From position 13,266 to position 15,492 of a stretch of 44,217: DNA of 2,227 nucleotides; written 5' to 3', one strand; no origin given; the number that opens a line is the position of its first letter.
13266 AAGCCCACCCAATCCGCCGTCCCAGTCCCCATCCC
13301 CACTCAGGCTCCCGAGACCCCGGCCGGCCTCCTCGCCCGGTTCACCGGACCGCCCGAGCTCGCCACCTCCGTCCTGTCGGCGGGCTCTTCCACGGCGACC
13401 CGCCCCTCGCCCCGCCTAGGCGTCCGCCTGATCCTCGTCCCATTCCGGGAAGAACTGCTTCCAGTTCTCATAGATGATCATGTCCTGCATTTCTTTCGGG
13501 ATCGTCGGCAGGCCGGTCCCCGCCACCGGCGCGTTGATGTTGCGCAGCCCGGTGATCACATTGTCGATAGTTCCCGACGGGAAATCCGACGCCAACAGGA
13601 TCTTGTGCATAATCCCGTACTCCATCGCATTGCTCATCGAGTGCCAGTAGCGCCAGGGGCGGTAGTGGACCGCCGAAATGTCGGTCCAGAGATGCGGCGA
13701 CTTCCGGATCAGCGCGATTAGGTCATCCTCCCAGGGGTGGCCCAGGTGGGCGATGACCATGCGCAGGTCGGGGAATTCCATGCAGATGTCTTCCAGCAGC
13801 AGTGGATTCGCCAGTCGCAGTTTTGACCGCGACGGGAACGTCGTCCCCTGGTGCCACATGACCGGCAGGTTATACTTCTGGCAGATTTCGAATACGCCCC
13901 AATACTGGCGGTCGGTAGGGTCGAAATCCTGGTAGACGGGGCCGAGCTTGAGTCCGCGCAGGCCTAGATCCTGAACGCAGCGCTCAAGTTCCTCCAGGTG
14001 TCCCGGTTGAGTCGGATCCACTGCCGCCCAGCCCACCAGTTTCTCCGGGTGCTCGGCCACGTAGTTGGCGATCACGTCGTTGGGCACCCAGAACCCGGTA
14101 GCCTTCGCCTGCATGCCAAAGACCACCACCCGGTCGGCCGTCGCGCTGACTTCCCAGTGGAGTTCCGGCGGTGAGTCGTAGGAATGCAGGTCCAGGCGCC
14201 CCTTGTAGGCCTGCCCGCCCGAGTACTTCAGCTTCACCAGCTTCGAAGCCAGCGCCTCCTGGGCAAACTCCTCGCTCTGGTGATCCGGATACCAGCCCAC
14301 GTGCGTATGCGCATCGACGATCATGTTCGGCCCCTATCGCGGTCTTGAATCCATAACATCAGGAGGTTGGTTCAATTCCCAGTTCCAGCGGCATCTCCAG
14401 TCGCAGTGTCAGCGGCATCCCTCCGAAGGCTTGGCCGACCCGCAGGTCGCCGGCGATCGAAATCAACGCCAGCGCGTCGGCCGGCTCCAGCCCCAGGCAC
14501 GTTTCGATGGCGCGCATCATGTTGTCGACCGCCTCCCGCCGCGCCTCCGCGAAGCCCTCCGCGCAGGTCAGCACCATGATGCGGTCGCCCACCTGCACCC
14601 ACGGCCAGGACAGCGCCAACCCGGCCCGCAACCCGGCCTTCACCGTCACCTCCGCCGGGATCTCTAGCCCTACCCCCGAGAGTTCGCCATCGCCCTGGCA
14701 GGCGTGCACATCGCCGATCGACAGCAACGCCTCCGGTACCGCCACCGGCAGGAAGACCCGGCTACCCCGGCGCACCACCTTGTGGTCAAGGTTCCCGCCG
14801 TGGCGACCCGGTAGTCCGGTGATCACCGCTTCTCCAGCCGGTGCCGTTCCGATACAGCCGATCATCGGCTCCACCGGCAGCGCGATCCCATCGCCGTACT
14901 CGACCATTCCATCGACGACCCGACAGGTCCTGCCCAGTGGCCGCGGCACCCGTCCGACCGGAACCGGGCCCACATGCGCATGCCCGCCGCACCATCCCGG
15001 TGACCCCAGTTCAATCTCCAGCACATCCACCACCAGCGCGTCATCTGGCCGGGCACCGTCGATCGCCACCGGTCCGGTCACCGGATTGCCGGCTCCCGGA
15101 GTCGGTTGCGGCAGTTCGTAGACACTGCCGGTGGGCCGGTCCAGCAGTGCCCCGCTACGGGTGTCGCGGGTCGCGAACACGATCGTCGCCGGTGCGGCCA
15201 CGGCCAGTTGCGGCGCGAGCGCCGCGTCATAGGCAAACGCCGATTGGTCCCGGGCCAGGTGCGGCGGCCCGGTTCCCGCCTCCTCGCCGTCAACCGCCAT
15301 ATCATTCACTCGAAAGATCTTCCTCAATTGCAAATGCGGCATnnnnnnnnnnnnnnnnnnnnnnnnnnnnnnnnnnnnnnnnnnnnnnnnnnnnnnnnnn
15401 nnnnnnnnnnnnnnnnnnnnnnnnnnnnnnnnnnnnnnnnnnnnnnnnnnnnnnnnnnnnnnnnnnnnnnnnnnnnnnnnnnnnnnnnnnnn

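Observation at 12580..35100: ~22.4 kb paralog-rich catabolic block: candidate undescribed lactone/lactam ring-opening and oxidative utilisation locus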

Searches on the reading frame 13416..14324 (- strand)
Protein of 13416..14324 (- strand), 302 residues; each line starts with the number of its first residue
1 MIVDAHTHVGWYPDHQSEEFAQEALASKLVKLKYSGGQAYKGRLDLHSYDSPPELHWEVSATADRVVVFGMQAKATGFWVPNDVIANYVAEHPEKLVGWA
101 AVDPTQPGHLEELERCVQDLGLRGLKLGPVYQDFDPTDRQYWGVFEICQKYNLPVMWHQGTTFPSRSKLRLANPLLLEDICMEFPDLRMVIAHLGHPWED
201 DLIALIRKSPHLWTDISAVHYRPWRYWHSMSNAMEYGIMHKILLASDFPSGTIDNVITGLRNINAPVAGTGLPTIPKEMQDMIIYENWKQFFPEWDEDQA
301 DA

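Call 4: search_protein_families(library=pfam, proteins=[window:13416-14324:-], max_evalue=0.001)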
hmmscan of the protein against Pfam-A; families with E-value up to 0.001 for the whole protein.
window:13416-14324:- (302 aa): 1 family
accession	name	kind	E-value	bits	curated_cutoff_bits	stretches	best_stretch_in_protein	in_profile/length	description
PF04909.20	Amidohydro_2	-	1.9e-30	107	26.4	1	4-249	2-248/289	Amidohydrolase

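Call 13: find_encoding_contigs(protein=window:13416-14324:-, flank=10000, max_places=10)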
Protein window:13416-14324:- (302 aa): 22 contigs read that carry it; 10 places shown.
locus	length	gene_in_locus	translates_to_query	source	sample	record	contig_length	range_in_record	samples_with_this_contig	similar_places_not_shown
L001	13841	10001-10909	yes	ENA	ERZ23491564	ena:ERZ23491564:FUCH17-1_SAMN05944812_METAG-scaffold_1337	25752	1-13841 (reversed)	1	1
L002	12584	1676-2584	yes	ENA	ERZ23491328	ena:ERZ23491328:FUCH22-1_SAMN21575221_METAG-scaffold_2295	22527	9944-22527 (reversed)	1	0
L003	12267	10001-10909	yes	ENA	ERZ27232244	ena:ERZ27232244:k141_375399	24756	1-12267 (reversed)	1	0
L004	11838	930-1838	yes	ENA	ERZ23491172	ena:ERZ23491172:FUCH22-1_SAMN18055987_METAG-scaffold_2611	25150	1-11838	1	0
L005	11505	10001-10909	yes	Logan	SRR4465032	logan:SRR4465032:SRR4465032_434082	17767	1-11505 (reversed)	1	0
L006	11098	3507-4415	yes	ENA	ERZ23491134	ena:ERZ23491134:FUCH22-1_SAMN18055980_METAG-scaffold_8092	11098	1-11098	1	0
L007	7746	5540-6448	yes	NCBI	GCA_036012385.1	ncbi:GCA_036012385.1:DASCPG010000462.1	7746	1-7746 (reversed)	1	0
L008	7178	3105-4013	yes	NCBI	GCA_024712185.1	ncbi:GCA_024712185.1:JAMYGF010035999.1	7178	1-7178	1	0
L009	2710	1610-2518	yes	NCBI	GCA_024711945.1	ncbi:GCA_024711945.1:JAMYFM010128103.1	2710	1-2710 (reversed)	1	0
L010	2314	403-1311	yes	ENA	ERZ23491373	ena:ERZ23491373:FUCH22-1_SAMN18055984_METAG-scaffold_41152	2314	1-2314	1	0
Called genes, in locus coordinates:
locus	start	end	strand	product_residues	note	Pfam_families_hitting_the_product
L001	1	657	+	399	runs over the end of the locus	PF01546:Peptidase_M20, PF07687:M20_dimer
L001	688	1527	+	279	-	PF04909:Amidohydro_2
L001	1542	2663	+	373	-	PF02746:MR_MLE_N, PF13378:MR_MLE_C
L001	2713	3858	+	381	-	PF02746:MR_MLE_N, PF13378:MR_MLE_C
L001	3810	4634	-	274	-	PF09339:HTH_IclR, PF01614:IclR_C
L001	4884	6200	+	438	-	-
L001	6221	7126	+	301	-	PF00528:BPD_transp_1 (weak)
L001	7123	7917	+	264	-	PF00528:BPD_transp_1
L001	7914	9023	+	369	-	PF00005:ABC_tran, PF13304:AAA_21 (faint), PF08402:TOBE_2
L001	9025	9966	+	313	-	PF03069:FmdA_AmdA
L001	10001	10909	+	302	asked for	PF04909:Amidohydro_2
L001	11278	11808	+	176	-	-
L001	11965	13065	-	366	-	PF03601:Cons_hypoth698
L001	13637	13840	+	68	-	?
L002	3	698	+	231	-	?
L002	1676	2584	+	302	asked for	PF04909:Amidohydro_2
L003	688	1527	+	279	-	PF04909:Amidohydro_2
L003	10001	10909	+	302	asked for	PF04909:Amidohydro_2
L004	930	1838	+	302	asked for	PF04909:Amidohydro_2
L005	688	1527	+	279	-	PF04909:Amidohydro_2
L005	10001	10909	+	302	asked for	PF04909:Amidohydro_2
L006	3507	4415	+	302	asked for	PF04909:Amidohydro_2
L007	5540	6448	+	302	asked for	PF04909:Amidohydro_2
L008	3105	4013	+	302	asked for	PF04909:Amidohydro_2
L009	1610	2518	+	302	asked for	PF04909:Amidohydro_2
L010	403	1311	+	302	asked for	PF04909:Amidohydro_2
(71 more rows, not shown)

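Call 24: search_protein_families(library=ncbifam, proteins=[window:13416-14324:-], max_evalue=0.001)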
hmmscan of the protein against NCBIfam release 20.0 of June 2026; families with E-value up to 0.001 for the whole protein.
window:13416-14324:- (302 aa): 0 families

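Call 64: search_solved_structures(query=window:13416-14324:-, max_evalue=0.001)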
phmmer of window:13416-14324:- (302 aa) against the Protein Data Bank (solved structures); distinct sequences matched with E-value up to 0.001: 9.
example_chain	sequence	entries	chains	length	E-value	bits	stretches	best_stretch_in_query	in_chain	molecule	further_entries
3nur_A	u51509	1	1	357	1.5e-08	37.3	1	81-160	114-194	Amidohydrolase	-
3irs_A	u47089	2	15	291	2.4e-07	33.3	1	63-215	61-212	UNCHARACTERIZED PROTEIN BB4693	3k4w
3s4t_A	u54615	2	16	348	2.4e-06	30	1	66-170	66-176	Amidohydrolase 2 | Gamma-resorcylate decarboxylase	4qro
2dvt_A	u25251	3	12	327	1.2e-05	27.7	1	81-177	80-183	Thermophilic reversible gamma-resorcylate decarboxylase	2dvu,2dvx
4igm_A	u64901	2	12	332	0.00039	22.8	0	82-157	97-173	2-amino-3-carboxymuconate-6-semialdehyde decarboxylase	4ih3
4ign_A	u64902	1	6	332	0.00039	22.8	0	82-157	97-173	2-amino-3-carboxymuconate-6-semialdehyde decarboxylase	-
4ofc_A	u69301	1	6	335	0.0004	22.7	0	82-156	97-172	2-amino-3-carboxymuconate-6-semialdehyde decarboxylase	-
2wm1_A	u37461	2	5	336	0.0004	22.7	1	82-157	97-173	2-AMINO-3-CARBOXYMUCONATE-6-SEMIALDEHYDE DECARBOXYLASE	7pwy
4icm_A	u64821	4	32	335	0.00079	21.8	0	59-158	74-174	5-carboxyvanillate decarboxylase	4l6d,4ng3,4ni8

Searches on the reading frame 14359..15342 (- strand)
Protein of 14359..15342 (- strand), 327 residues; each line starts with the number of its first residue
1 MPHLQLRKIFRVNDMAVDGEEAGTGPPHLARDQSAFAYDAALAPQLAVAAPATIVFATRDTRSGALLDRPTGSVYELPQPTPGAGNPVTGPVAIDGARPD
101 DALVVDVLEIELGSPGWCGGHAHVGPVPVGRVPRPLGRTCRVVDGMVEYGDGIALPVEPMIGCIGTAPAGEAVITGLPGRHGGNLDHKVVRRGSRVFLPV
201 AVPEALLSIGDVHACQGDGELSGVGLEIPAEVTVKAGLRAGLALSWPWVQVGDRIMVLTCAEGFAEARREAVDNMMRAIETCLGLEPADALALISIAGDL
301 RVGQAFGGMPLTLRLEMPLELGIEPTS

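Call 4: search_protein_families(library=pfam, proteins=[window:14359-15342:-], max_evalue=0.001)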
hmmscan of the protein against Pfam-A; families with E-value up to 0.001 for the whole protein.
window:14359-15342:- (327 aa): 1 family
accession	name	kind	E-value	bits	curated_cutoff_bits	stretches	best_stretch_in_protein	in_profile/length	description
PF03069.20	FmdA_AmdA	-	1.6e-22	80.4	27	1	170-241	198-270/373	Acetamidase/Formamidase family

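Call 24: search_protein_families(library=ncbifam, proteins=[window:14359-15342:-], max_evalue=0.001)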
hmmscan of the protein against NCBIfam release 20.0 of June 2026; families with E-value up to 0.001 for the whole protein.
window:14359-15342:- (327 aa): 1 family
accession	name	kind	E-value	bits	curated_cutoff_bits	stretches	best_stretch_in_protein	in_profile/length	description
NF045496.1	FormamaseFmdA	equivalog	4e-17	62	500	1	169-225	208-264/407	formamidase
